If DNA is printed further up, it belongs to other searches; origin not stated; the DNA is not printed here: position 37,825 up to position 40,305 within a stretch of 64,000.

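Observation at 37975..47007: Two independent GT2-catalytic-domain / polytopic-membrane-domain fusion genes (726 aa and 854 aa)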

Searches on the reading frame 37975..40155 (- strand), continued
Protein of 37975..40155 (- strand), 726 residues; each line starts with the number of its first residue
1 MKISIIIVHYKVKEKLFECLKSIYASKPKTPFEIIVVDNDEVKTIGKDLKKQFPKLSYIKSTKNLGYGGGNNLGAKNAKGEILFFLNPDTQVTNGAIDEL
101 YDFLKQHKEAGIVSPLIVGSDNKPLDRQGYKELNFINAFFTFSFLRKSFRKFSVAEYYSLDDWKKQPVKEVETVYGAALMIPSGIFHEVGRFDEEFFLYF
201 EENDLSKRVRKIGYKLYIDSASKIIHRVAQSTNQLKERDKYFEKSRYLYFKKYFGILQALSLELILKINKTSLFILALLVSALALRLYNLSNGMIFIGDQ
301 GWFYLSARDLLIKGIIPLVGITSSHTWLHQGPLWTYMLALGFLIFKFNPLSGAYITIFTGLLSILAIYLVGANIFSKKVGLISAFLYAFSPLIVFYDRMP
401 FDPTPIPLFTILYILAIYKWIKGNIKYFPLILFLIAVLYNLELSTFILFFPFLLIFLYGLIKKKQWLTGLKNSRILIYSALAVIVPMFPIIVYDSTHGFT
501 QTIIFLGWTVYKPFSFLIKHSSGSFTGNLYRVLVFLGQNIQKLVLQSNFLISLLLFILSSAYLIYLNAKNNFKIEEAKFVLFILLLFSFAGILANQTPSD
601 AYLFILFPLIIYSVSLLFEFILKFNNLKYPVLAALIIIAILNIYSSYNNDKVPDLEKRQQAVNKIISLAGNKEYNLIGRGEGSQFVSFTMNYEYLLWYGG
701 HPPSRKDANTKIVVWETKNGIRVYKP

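Call 24: find_encoding_contigs(protein=P0103, flank=10000, max_places=1)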
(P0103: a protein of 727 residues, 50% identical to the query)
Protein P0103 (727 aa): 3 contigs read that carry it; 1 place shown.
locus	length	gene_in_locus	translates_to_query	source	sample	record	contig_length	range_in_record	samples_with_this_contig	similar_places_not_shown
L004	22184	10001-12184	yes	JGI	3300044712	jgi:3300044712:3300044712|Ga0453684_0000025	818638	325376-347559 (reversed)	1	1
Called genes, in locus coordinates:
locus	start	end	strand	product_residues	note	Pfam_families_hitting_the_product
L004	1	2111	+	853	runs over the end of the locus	PF00535:Glycos_transf_2, PF10111:Glyco_tranf_2_2 (faint), PF13641:Glyco_tranf_2_3 (weak), PF13231:PMT_2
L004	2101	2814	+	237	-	PF00535:Glycos_transf_2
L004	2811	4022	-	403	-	PF08421:Methyltransf_13, PF13489:Methyltransf_23, PF08484:Methyltransf_14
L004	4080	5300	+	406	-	PF01943:Polysacc_synt, PF04506:Rft-1 (faint), PF13440:Polysacc_synt_3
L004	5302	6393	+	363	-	PF00534:Glycos_transf_1, PF13524:Glyco_trans_1_2, PF13692:Glyco_trans_1_4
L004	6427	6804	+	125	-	-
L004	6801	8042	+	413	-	PF08421:Methyltransf_13, PF13489:Methyltransf_23, PF08241:Methyltransf_11 (weak), PF08242:Methyltransf_12, PF08484:Methyltransf_14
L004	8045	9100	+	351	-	PF01073:3Beta_HSD, PF01370:Epimerase, PF02719:Polysacc_synt_2, PF07993:NAD_binding_4, PF16363:GDP_Man_Dehyd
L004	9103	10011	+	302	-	PF01408:GFO_IDH_MocA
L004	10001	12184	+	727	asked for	PF00535:Glycos_transf_2, PF10111:Glyco_tranf_2_2, PF13641:Glyco_tranf_2_3, PF13231:PMT_2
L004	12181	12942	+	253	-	PF00535:Glycos_transf_2, PF10111:Glyco_tranf_2_2 (weak)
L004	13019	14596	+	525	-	PF13231:PMT_2 (weak)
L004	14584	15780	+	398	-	PF04932:Wzy_C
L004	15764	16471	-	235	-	PF17936:Big_6 (faint), PF12733:Cadherin-like (faint), PF19077:Big_13 (faint), PF09136:Glucodextran_B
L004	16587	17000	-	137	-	PF02823:ATP-synt_DE_N, PF00401:ATP-synt_DE (weak)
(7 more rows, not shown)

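Call 25: find_encoding_contigs(protein=P0085, flank=10000, max_places=1)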
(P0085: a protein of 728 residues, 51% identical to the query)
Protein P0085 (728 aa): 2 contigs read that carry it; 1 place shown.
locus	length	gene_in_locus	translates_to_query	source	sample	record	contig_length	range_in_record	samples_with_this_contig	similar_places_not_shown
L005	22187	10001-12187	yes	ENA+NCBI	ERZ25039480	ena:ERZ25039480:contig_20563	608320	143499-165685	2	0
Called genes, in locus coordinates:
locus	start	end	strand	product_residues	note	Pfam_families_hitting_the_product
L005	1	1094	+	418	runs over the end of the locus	PF08421:Methyltransf_13, PF13489:Methyltransf_23, PF08484:Methyltransf_14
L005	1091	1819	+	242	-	PF00535:Glycos_transf_2, PF10111:Glyco_tranf_2_2 (weak)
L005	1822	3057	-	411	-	PF01210:NAD_Gly3P_dh_N (faint), PF03446:NAD_binding_2, PF03721:UDPG_MGDP_dh_N, PF03807:F420_oxidored (faint), PF00984:UDPG_MGDP_dh, PF03720:UDPG_MGDP_dh_C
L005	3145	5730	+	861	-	PF00535:Glycos_transf_2, PF10111:Glyco_tranf_2_2 (weak), PF13641:Glyco_tranf_2_3, PF13506:Glyco_transf_21 (weak), PF02366:PMT, PF13231:PMT_2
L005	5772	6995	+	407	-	PF01943:Polysacc_synt, PF13440:Polysacc_synt_3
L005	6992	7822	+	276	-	PF01209:Ubie_methyltran, PF03848:TehB, PF02353:CMAS, PF05175:MTS, PF13489:Methyltransf_23, PF08241:Methyltransf_11, PF08242:Methyltransf_12, PF13649:Methyltransf_25, +4 more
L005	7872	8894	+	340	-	PF01073:3Beta_HSD, PF01370:Epimerase, PF02719:Polysacc_synt_2, PF04321:RmlD_sub_bind (weak), PF07993:NAD_binding_4, PF16363:GDP_Man_Dehyd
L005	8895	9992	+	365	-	PF13439:Glyco_transf_4, PF13692:Glyco_trans_1_4, PF13524:Glyco_trans_1_2, PF20706:GT4-conflict (weak), PF00534:Glycos_transf_1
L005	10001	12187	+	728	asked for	PF00535:Glycos_transf_2, PF10111:Glyco_tranf_2_2, PF13231:PMT_2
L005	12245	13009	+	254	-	PF00535:Glycos_transf_2, PF10111:Glyco_tranf_2_2 (weak)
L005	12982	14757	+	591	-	-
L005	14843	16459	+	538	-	PF13231:PMT_2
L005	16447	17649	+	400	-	PF04932:Wzy_C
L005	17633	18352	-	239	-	PF19077:Big_13 (faint), PF09136:Glucodextran_B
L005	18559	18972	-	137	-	PF02823:ATP-synt_DE_N, PF00401:ATP-synt_DE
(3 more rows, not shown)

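Call 26: predict_structure(alignment_id=A1)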
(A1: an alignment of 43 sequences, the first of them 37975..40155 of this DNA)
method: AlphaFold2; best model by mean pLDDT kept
length: 726 residues; sequences in the alignment: 43
mean_pLDDT: 88.8   pTM: 0.81
mean pLDDT of the five models: 88.8, 88.6, 87.4, 87.2, 86.6
residues with pLDDT >= 90: 444; 70-90: 240; 50-70: 33; < 50: 9
segments of 3 or more residues with pLDDT < 50: 322-327
pLDDT, mean of each block of 10 residues (from residue 1): 94 93 92 93 83 91 88 95 95 92 94 91 73 88 84 70 81 89 96 88 93 94 89 85 92 94 90 95 93 67 87 81 49 86 89 92 98 97 98 90 91 98 96 93 87 95 93 95 88 81 74 64 69 93 95 97 96 94 95 81 92 97 93 95 91 86 94 91 77 90 92 89 92
secondary structure, 60 per line:
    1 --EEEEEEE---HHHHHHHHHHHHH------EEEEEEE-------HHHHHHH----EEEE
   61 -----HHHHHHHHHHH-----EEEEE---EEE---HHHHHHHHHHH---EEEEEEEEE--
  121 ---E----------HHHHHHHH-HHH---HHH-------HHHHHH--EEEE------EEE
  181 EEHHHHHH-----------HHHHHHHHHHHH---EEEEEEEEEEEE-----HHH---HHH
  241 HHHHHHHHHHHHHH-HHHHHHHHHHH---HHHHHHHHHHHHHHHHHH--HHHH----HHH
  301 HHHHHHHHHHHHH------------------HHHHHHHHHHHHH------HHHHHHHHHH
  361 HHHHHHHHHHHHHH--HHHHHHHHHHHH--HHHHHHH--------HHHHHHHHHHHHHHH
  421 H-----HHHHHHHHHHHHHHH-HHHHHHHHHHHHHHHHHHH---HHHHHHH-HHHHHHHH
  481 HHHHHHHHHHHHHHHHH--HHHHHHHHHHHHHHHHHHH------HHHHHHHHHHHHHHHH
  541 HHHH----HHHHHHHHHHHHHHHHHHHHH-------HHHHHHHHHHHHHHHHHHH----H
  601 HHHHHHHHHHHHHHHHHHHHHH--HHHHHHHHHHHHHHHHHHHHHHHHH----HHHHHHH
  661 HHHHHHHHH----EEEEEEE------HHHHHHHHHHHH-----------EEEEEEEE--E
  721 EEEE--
elements in order (helices of 4 or more, strands of 3 or more residues): E3-9 H13-25 E32-38 H46-52 E57-60 H66-76 E82-86 E90-92 H96-106 E110-118 H135-142 H160-165 E168-171 E178-182 H183-188 H200-211 E215-226 H238-254 H256-266 H270-287 H290-293 H298-313 H332-344 H351-374 H377-388 H391-397 H406-421 H427-441 H443-461 H465-471 H473-497 H500-518 H525-544 H549-569 H577-595 H600-622 H625-649 H654-669 E674-680 H687-698 E710-717 E720-724

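Call 30: fold_search(model_id=the predicted structure, library=pdb)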
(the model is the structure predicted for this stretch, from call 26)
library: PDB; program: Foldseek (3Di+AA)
matches with E <= 10: 884; with E <= 0.001: 257
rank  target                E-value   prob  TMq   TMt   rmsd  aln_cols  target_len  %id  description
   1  6egs_A                9.0e-10  1.00  0.26  0.39   8.9       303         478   19  Crystal structure of the GalNAc-T2 F104S mutant in complex with UDP-GalNAc (released 2018-04-11)
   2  4d0z_C                1.1e-09  1.00  0.26  0.38   9.4       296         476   18  GalNAc-T2 crystal soaked with UDP-5SGalNAc, mEA2 and manganese (Higher resolution dataset) (released 2014-05-28)
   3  6egs_B                1.3e-09  1.00  0.26  0.39   9.8       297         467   19  Crystal structure of the GalNAc-T2 F104S mutant in complex with UDP-GalNAc (released 2018-04-11)
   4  6nqt_E                2.2e-09  1.00  0.26  0.37   9.3       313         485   17  GalNac-T2 soaked with UDP-sugar (released 2020-01-29)
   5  4d0t_B                2.3e-09  1.00  0.25  0.36   9.6       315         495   16  GalNAc-T2 crystal soaked with UDP-GalNAc, EA2 peptide and manganese (released 2014-05-28)
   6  4d0t_F                2.9e-09  1.00  0.26  0.39   9.3       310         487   17  GalNAc-T2 crystal soaked with UDP-GalNAc, EA2 peptide and manganese (released 2014-05-28)
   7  2ffu_A                3.3e-09  1.00  0.26  0.38   9.1       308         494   18  Crystal Structure of Human ppGalNAcT-2 complexed with UDP and EA2 (released 2006-01-31)
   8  5ndf_E                3.7e-09  1.00  0.28  0.41   7.8       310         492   17  Small-molecule inhibition of ppGalNAc-Ts selectively reduces mucin-type O-glycosylation (released 2017-11-01)
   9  6e7i_A                3.7e-09  1.00  0.28  0.39   7.9       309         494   17  Human ppGalNAcT2 I253A/L310A Mutant with EA2 and UDP (released 2020-01-29)
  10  2ffv_A                3.7e-09  1.00  0.26  0.38   9.3       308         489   18  Human ppGalNAcT-2 complexed with manganese and UDP (released 2006-01-31)
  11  1xhb_A                3.7e-09  1.00  0.27  0.42   8.8       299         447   19  The Crystal Structure of UDP-GalNAc: polypeptide alpha-N-acetylgalactosaminyltransferase-T1 (released 2004-10-26)
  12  4d0t_A                3.9e-09  1.00  0.26  0.37   9.0       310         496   17  GalNAc-T2 crystal soaked with UDP-GalNAc, EA2 peptide and manganese (released 2014-05-28)
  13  5fv9_A                4.1e-09  1.00  0.26  0.37   9.4       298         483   19  Crystal structure of GalNAc-T2 in complex with compound 16d (released 2016-03-09)
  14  8v9q_A                4.2e-09  1.00  0.25  0.35  10.2       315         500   18  Crystal structure of mGalNAc-T1 in complex with the mucin glycopeptide Muc5AC-13, Mn2+, and UDP. (released 2024-03-13)
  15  4d0z_F                6.0e-09  1.00  0.26  0.38   8.8       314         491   16  GalNAc-T2 crystal soaked with UDP-5SGalNAc, mEA2 and manganese (Higher resolution dataset) (released 2014-05-28)
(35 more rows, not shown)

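Call 32: search_solved_structures(query=A1, max_evalue=0.01)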
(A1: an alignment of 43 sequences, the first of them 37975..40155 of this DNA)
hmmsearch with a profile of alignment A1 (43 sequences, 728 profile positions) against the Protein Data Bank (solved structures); distinct sequences matched with E-value up to 0.01: 38.
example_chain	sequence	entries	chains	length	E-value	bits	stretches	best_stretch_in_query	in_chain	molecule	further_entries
2z86_A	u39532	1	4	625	1.1e-16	63.4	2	5-199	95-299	Chondroitin synthase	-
2z87_A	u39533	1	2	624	1.1e-16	63.4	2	5-199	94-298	Chondroitin synthase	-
6p61_A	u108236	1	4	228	4.6e-14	54.8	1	4-123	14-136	Glycosyltransferase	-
6s22_A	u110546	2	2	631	7.9e-12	47.4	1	6-231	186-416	Polypeptide N-acetylgalactosaminyltransferase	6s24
5hea_A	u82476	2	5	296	6e-11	44.5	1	5-124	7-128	Putative glycosyltransferase (GalT1)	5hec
3l7i_A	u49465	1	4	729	3.8e-10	41.9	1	4-184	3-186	Teichoic acid biosynthesis protein F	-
3l7j_A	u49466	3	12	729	3.8e-10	41.9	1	4-184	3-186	Teichoic acid biosynthesis protein F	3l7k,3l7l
3l7m_A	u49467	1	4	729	3.8e-10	41.9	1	4-184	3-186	Teichoic acid biosynthesis protein F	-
6h1j_A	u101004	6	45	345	1.4e-09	40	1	3-174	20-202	Probable ss-1,3-N-acetylglucosaminyltransferase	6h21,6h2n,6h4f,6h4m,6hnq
8bz8_A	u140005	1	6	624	2.4e-09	39.2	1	2-116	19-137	Glycosyltransferase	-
8bz4_A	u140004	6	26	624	2.4e-09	39.2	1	2-116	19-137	Glycosyltransferase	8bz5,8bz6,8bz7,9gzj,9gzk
5tze_C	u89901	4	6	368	3.1e-09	38.9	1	3-111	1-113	Glycosyl transferase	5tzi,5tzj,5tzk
3bcv_A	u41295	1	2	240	3.9e-09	38.5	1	4-108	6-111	Putative glycosyltransferase protein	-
5tz8_A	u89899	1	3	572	6.1e-09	37.9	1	3-111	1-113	Glycosyl transferase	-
5mlz_A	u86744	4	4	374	8.5e-09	37.4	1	2-116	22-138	Dolichol monophosphate mannose synthase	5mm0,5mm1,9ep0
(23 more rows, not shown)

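Call 45: find_related_loci(query=A1, collection=genome_contigs, flank=10000)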
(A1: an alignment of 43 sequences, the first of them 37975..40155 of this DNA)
Query A1 (726 aa) in genome_contigs; peptide patterns used: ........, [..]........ (x = any residue, [..] = any of these).
600 stretches matched a pattern (row limit reached: there are more); 585 encode a relative of the query (tblastn E <= 1e-3); the best 80 are kept; 80 distinct loci.
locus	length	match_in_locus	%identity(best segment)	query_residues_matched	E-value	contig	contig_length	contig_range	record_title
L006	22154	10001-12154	48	3-725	0e+0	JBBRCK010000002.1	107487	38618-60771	MAG: Candidatus Levyibacteriota bacterium isolate Co_metawrap_2398 Cmw_2398_k141_4533044_length_107487_cov_17.1960, whol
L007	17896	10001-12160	43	3-714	0e+0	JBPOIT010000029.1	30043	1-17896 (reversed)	MAG: Candidatus Levyibacteriota bacterium isolate MAG_784 c_000000578630, whole genome shotgun sequence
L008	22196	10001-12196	46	1-725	0e+0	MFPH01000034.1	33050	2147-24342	MAG: Candidatus Levybacteria bacterium RIFCSPLOWO2_12_FULL_37_14 rifcsplowo2_12_scaffold_2655, whole genome shotgun sequ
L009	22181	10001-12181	44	8-725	3e-180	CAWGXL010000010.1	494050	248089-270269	MAG: uncultured bacterium isolate MFD09206.bin.2.20 genome assembly, contig: contig_853, whole genome shotgun sequence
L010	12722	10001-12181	44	3-725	2e-179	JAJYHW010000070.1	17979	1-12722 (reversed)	MAG: bacterium isolate DBS1-3.bin97 NODE_5690_length_17979_cov_1.29806, whole genome shotgun sequence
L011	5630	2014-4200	44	1-723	2e-178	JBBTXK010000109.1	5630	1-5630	MAG: Patescibacteria group bacterium isolate H51-bin196_1 H51_bin196_1_000000000109, whole genome shotgun sequence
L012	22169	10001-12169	43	2-725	1e-166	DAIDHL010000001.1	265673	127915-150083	MAG TPA_asm: Candidatus Levyibacteriota bacterium isolate clean344 NODE_1_length_265673_cov_5.589056, whole genome shotg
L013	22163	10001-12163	42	1-723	2e-164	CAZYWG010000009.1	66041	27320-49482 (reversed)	MAG TPA_asm: uncultured Gammaproteobacteria bacterium isolate SRP200132_co1_187 genome assembly, contig: NODE_604_length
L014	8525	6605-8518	44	3-644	6e-162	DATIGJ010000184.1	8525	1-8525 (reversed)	MAG TPA_asm: Patescibacteria group bacterium isolate SMAG_U16418 k141_955214, whole genome shotgun sequence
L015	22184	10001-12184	39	3-725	7e-159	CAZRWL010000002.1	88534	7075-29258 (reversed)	MAG TPA_asm: uncultured Gammaproteobacteria bacterium isolate SRP269290_co1_1073 genome assembly, contig: NODE_228_lengt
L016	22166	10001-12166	42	2-725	2e-154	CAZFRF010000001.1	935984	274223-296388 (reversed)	MAG TPA_asm: uncultured Gammaproteobacteria bacterium isolate SRP292972_co1_100 genome assembly, contig: NODE_5_length_9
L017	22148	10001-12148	41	8-716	8e-154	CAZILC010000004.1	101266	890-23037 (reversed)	MAG TPA_asm: uncultured Gammaproteobacteria bacterium isolate SRP200132_co1_59 genome assembly, contig: NODE_223_length_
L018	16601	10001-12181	39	1-717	2e-143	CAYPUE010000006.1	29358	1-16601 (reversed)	MAG TPA_asm: uncultured Gammaproteobacteria bacterium isolate SRP269290_co2_354 genome assembly, contig: NODE_1420_lengt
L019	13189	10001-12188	41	3-725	3e-156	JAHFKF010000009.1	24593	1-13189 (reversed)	MAG: Candidatus Levyibacteriota bacterium isolate nzgw403 NODE_1180_length_24594_cov_3.162056, whole genome shotgun sequ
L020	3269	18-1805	41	122-723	3e-131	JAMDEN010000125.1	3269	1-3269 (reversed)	MAG: Actinomycetota bacterium isolate FK_Sedi_B_Bin.100 NODE_127369_length_3269_cov_21.9975, whole genome shotgun sequen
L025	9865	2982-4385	40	268-725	2e-92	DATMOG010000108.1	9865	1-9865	MAG TPA_asm: Candidatus Sulfotelmatobacter sp. isolate SMAG_U12870 k141_1216020, whole genome shotgun sequence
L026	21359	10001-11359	41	272-723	1e-87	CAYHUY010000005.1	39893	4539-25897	MAG TPA_asm: uncultured Gammaproteobacteria bacterium isolate ERP119705_co16_474 genome assembly, contig: NODE_751_lengt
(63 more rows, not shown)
